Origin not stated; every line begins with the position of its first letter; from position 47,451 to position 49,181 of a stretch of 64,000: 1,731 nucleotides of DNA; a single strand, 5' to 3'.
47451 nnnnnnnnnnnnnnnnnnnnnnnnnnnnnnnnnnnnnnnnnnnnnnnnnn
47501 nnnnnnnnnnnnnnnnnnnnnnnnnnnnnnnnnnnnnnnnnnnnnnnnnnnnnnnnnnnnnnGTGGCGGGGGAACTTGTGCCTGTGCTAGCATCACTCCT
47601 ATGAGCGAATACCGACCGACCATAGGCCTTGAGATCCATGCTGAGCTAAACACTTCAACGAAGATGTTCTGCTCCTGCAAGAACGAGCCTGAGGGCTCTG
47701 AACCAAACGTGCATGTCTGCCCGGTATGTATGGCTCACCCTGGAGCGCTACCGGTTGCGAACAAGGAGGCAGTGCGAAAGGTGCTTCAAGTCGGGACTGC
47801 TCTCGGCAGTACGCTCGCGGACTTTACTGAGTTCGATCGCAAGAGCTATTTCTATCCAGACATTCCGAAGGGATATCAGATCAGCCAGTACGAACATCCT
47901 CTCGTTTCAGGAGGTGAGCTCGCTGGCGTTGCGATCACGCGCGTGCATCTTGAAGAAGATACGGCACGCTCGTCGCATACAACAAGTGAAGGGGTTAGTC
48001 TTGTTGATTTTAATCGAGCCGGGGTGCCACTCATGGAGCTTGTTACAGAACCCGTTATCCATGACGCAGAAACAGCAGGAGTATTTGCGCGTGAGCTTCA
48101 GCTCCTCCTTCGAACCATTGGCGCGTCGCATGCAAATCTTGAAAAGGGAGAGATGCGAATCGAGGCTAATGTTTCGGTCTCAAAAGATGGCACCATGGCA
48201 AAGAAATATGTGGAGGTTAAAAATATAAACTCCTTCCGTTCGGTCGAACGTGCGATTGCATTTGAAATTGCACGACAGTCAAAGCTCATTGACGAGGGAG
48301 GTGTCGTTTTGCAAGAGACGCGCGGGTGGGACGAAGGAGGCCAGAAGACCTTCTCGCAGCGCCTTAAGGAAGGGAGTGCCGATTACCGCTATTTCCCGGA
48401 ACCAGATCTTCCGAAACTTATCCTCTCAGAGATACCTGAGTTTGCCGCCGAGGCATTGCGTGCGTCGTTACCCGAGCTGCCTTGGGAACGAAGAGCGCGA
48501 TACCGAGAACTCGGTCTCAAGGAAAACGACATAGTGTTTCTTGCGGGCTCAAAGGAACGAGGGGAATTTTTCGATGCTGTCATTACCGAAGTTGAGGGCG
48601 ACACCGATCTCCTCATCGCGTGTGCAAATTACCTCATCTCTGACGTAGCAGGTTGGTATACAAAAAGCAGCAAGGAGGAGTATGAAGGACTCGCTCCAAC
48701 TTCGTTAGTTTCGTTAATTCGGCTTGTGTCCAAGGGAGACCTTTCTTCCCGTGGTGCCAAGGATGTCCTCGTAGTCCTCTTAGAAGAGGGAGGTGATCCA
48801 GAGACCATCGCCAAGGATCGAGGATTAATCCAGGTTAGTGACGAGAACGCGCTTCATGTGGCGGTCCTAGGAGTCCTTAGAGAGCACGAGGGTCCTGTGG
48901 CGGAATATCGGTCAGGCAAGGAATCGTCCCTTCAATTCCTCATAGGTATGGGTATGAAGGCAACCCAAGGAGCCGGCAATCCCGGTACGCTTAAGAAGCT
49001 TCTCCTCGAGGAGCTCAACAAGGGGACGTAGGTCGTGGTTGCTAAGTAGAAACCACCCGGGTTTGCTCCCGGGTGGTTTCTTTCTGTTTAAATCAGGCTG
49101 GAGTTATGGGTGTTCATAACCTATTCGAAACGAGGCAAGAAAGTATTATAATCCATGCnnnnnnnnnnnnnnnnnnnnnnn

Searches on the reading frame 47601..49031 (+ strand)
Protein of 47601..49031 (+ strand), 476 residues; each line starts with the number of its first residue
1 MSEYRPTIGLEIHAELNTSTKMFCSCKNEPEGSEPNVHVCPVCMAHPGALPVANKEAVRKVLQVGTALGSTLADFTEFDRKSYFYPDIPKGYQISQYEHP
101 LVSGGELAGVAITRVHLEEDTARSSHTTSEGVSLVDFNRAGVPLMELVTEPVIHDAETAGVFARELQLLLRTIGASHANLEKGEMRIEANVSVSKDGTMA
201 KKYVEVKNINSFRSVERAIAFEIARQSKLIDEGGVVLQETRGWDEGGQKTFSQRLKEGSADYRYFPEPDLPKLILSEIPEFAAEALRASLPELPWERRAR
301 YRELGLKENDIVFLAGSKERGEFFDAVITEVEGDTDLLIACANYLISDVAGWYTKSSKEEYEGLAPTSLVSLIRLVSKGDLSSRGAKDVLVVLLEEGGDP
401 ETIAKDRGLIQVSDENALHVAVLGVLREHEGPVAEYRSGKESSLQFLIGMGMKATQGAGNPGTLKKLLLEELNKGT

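Call 55: search_protein_families(library=pfam, proteins=[window:47601-49031:+], max_evalue=0.001)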
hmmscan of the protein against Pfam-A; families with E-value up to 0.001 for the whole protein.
window:47601-49031:+ (476 aa): 2 families
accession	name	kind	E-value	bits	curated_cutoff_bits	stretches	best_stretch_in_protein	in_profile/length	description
PF02934.20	GatB_N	-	2.8e-102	342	23.4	1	7-277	2-273/277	GatB/GatE catalytic domain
PF02637.23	GatB_Yqey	-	6.3e-29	101.2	27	1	340-472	15-148/148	GatB domain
